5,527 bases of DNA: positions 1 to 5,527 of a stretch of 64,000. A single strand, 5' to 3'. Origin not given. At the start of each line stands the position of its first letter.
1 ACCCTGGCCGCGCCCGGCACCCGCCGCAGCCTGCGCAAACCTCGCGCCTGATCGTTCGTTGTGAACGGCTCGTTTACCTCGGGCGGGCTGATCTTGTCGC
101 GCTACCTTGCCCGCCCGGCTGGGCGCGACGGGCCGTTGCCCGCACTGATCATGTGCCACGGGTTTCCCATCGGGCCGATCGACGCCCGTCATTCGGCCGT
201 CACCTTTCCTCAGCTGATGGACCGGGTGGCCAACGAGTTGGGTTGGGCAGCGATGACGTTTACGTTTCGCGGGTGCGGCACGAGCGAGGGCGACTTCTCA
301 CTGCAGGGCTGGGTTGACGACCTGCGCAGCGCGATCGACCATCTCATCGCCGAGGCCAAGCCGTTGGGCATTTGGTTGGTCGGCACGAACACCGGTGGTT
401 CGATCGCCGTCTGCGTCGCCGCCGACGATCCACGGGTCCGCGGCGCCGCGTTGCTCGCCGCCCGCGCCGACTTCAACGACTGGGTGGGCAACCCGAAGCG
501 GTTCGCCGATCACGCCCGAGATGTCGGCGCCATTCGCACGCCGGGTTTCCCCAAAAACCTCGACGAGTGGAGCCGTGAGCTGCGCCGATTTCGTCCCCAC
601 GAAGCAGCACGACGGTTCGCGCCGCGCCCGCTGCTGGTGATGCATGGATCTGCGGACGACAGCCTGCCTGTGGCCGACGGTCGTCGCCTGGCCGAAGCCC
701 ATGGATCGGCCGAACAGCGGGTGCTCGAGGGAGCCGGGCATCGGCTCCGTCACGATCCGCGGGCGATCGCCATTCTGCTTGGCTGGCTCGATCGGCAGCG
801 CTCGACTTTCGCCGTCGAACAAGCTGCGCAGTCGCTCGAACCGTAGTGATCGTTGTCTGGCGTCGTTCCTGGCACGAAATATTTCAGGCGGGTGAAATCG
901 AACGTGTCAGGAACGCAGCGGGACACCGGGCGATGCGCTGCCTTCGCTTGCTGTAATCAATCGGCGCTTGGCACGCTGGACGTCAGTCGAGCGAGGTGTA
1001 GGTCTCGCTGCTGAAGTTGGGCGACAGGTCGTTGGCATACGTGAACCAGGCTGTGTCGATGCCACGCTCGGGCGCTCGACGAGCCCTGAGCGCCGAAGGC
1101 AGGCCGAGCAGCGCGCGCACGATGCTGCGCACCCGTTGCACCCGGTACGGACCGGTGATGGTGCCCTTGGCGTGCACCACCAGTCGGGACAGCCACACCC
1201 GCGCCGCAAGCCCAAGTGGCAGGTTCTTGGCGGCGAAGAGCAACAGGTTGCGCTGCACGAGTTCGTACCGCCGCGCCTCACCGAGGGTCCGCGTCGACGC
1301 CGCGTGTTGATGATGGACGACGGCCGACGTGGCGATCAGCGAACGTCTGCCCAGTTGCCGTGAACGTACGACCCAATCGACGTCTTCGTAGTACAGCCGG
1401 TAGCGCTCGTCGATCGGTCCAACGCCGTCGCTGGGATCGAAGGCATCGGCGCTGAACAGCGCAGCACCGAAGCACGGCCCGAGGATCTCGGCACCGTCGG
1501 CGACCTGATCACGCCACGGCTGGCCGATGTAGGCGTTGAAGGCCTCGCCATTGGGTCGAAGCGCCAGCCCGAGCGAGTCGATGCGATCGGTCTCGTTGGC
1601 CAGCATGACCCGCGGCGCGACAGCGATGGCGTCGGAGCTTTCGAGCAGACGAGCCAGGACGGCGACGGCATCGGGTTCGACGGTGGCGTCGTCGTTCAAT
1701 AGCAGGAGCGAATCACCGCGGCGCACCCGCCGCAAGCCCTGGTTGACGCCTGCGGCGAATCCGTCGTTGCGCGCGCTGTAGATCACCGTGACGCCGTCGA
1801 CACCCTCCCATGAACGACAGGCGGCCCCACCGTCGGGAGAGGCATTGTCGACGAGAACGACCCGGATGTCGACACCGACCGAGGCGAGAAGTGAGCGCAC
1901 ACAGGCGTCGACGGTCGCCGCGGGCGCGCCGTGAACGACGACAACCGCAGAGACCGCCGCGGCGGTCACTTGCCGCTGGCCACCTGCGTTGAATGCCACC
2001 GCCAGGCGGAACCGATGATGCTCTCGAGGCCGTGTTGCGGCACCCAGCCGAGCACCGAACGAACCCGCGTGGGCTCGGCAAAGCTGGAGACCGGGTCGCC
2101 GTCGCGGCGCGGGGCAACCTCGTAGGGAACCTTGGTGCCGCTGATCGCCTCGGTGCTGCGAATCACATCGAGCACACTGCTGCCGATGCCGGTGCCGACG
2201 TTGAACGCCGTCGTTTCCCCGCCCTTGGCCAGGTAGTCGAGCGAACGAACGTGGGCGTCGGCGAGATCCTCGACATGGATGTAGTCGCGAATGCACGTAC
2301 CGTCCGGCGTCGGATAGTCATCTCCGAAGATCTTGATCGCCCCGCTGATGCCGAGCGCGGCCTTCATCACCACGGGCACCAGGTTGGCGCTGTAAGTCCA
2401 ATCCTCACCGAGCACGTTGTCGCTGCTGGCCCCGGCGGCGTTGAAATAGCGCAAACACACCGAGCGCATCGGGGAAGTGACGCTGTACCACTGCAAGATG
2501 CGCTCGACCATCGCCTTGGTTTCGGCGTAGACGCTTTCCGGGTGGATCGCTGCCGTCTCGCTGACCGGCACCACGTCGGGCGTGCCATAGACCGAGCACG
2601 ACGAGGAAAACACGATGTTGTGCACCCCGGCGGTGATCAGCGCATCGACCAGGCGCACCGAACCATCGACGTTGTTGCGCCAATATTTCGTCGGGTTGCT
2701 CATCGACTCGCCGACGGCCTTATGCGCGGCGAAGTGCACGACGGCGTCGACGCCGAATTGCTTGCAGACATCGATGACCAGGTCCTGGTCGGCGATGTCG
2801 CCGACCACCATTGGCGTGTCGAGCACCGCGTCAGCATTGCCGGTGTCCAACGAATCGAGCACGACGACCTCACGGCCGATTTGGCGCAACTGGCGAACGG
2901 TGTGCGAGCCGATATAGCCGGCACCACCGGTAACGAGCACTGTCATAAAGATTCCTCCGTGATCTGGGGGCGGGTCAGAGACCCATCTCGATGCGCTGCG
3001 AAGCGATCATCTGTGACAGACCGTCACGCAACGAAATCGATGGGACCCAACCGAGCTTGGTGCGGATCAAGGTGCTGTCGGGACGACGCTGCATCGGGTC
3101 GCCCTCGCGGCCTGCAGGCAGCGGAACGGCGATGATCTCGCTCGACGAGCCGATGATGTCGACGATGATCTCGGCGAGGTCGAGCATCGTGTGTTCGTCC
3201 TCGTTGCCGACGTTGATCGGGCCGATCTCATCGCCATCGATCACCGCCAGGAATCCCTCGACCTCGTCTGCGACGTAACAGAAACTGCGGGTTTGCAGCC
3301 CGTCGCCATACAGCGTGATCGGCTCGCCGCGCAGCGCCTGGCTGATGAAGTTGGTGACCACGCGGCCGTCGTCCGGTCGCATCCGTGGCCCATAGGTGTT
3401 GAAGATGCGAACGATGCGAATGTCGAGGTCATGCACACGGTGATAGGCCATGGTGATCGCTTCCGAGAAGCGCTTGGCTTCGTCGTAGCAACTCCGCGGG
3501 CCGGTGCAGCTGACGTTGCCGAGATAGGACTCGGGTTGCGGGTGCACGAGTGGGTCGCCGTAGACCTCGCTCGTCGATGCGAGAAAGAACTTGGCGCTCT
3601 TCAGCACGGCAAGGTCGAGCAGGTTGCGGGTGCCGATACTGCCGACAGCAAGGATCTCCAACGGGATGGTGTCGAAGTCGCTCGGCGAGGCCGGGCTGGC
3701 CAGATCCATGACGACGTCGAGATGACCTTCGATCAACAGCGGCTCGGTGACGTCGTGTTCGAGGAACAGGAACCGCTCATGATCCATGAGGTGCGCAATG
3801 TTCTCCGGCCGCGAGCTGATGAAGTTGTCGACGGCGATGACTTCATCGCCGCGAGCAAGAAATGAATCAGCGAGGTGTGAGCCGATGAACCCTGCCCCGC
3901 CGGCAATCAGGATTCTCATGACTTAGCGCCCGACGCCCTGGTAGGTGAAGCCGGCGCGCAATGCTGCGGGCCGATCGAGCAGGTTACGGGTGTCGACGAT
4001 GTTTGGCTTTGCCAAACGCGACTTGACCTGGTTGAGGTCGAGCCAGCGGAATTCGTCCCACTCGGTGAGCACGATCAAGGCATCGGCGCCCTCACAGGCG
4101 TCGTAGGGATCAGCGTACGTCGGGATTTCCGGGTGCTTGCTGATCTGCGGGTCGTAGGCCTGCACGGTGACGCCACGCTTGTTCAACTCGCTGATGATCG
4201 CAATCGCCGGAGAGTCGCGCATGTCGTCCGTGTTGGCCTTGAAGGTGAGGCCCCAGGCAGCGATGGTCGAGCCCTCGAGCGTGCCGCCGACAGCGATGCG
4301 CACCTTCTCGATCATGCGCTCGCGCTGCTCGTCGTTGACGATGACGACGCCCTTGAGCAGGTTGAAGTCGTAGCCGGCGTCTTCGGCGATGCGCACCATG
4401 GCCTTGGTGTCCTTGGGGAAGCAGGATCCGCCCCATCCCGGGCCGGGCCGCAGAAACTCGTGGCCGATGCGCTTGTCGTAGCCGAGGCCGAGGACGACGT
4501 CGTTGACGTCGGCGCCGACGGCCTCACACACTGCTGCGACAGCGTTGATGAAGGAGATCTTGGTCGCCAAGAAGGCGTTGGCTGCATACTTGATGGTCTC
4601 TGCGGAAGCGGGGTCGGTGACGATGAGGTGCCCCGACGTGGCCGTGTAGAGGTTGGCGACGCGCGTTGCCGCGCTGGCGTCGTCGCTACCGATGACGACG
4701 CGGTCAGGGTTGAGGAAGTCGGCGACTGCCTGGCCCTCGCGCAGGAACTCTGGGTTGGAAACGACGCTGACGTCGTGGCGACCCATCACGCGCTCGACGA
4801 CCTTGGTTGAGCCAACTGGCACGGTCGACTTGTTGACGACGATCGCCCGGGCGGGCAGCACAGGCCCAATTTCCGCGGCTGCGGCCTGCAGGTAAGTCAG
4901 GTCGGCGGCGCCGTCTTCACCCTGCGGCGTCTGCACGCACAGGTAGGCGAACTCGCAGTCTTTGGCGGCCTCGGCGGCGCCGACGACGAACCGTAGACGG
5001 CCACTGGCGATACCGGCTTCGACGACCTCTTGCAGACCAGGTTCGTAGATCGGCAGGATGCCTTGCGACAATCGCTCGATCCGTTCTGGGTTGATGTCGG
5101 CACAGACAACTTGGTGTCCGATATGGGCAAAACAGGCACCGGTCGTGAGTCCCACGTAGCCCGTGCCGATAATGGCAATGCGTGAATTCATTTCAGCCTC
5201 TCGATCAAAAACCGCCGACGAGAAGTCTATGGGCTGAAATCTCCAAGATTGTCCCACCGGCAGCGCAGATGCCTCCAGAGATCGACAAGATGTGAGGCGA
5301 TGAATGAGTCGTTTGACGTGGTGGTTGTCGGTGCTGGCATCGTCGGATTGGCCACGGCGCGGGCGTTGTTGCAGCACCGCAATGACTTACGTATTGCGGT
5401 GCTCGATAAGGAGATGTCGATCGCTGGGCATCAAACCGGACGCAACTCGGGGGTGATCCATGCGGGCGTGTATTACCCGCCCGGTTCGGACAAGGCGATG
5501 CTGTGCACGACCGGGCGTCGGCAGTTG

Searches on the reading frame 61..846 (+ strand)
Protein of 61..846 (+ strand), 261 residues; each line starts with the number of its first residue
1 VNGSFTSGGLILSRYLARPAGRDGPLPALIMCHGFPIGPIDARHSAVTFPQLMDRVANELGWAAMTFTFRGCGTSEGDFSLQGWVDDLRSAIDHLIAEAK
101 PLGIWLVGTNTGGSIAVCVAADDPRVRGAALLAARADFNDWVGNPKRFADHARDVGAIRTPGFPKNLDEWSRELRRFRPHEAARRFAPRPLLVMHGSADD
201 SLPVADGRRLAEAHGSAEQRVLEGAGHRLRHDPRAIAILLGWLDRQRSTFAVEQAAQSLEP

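Call 62: search_protein_families(library=pfam, proteins=[window:61-846:+], max_evalue=0.0001)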
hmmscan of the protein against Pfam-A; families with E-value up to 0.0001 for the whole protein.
window:61-846:+ (261 aa): 3 families
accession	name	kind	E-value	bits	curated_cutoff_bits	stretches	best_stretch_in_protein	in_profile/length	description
PF12146.15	Hydrolase_4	-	3.9e-12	46.4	27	1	49-139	20-114/239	Serine aminopeptidase, S33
PF12697.13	Abhydrolase_6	-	2.3e-09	38.7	26.3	1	29-237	1-215/217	Alpha/beta hydrolase family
PF00561.26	Abhydrolase_1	-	5e-07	30.1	25.8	0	27-141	1-109/245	alpha/beta hydrolase fold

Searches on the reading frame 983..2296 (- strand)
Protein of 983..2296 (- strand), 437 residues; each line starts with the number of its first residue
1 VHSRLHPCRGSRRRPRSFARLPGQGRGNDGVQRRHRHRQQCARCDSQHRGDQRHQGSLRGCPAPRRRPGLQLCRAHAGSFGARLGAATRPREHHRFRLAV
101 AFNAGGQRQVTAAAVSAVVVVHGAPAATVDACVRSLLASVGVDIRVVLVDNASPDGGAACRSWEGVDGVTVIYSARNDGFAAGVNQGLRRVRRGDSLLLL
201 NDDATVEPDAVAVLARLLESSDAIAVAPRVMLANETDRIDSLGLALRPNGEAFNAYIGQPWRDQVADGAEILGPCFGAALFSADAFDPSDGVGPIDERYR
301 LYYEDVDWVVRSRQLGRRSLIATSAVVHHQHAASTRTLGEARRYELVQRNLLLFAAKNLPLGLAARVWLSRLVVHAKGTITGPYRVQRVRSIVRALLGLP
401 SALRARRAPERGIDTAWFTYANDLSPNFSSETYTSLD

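Call 62: search_protein_families(library=pfam, proteins=[window:983-2296:-], max_evalue=0.0001)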
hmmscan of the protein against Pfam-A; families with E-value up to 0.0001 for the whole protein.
window:983-2296:- (437 aa): 2 families
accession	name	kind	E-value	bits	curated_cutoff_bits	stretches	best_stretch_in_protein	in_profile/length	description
PF00535.33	Glycos_transf_2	-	1.2e-15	58.3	23.3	1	116-253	1-132/168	Glycosyl transferase family 2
PF13641.12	Glyco_tranf_2_3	-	1.7e-05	25.4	27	1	117-333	4-215/230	Glycosyltransferase like family 2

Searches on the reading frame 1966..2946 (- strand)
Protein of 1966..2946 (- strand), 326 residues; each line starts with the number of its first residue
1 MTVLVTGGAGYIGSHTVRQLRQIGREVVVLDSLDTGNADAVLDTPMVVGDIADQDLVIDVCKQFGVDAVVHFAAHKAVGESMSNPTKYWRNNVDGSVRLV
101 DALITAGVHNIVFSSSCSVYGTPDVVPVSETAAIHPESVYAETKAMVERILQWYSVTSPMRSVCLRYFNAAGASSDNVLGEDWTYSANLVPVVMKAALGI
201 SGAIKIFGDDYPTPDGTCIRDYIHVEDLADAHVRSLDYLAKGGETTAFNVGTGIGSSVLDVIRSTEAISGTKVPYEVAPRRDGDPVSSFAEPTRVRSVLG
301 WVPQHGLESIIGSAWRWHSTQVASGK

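Call 62: search_protein_families(library=pfam, proteins=[window:1966-2946:-], max_evalue=0.0001)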
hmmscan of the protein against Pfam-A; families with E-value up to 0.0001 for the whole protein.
window:1966-2946:- (326 aa): 7 families
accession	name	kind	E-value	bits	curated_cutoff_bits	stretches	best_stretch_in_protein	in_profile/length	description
PF01370.27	Epimerase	-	1.6e-56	191.8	20.9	1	3-251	1-240/240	NAD dependent epimerase/dehydratase family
PF16363.11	GDP_Man_Dehyd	-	3.6e-48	165.1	27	1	4-311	1-329/332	GDP-mannose 4,6 dehydratase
PF02719.21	Polysacc_synt_2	-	1e-19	71.3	20.2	1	3-174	1-175/293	Polysaccharide biosynthesis protein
PF01073.25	3Beta_HSD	-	7.9e-18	64.9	22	1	4-182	1-185/280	3-beta hydroxysteroid dehydrogenase/isomerase family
PF04321.23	RmlD_sub_bind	-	1.6e-14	54.2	27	1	1-152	1-137/287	RmlD substrate binding domain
PF13460.12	NAD_binding_10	-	4.2e-07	30.5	27.2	1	7-152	1-132/184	NAD(P)H-binding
PF05368.20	NmrA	-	5.6e-05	23.3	27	1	2-116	4-107/298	NmrA-like family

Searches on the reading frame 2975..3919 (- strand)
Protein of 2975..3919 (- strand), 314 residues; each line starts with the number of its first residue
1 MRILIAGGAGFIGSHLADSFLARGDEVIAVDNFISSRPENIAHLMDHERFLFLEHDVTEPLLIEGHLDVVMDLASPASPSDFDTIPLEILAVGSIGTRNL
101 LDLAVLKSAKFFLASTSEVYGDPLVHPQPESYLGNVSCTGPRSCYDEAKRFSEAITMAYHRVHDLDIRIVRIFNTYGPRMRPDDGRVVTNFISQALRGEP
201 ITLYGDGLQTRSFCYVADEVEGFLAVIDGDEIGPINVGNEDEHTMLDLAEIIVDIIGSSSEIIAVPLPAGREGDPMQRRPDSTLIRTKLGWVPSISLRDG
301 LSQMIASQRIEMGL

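Call 62: search_protein_families(library=pfam, proteins=[window:2975-3919:-], max_evalue=0.0001)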
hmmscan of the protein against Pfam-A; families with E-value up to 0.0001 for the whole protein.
window:2975-3919:- (314 aa): 5 families
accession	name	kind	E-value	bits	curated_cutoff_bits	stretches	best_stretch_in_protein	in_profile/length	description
PF16363.11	GDP_Man_Dehyd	-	5.3e-48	164.6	27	1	4-304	1-332/332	GDP-mannose 4,6 dehydratase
PF01370.27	Epimerase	-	8e-47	160.1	20.9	1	3-238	1-240/240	NAD dependent epimerase/dehydratase family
PF01073.25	3Beta_HSD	-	3e-07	30.2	22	1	4-158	1-159/280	3-beta hydroxysteroid dehydrogenase/isomerase family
PF04321.23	RmlD_sub_bind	-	3.9e-07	29.9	27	1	1-305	1-282/287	RmlD substrate binding domain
PF02719.21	Polysacc_synt_2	-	4.4e-05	23.2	20.2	0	141-261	134-252/293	Polysaccharide biosynthesis protein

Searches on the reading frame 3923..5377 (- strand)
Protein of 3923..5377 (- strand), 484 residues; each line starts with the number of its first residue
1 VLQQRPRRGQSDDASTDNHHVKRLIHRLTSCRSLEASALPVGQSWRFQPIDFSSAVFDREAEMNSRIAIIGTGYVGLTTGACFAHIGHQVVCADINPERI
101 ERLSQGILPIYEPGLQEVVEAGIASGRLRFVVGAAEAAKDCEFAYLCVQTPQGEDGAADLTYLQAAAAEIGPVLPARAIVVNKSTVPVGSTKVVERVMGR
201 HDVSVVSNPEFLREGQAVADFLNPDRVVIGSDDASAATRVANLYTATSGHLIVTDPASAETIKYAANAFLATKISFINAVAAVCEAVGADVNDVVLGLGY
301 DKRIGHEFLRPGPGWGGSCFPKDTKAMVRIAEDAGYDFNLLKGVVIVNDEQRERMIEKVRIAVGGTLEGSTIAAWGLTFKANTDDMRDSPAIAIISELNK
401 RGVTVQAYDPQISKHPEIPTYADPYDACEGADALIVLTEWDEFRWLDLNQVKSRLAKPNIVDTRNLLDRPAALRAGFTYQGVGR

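Call 62: search_protein_families(library=pfam, proteins=[window:3923-5377:-], max_evalue=0.0001)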
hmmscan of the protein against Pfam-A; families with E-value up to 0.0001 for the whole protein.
window:3923-5377:- (484 aa): 3 families
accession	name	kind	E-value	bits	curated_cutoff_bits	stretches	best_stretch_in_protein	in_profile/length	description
PF03721.20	UDPG_MGDP_dh_N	-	1.3e-60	204.6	27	1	66-241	2-185/187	UDP-glucose/GDP-mannose dehydrogenase family, NAD binding domain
PF00984.24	UDPG_MGDP_dh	-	5.6e-36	123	25.4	1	258-349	2-93/94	UDP-glucose/GDP-mannose dehydrogenase family, central domain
PF03720.21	UDPG_MGDP_dh_C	-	2.4e-32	111.8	30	1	373-469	1-103/103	UDP-glucose/GDP-mannose dehydrogenase family, UDP binding domain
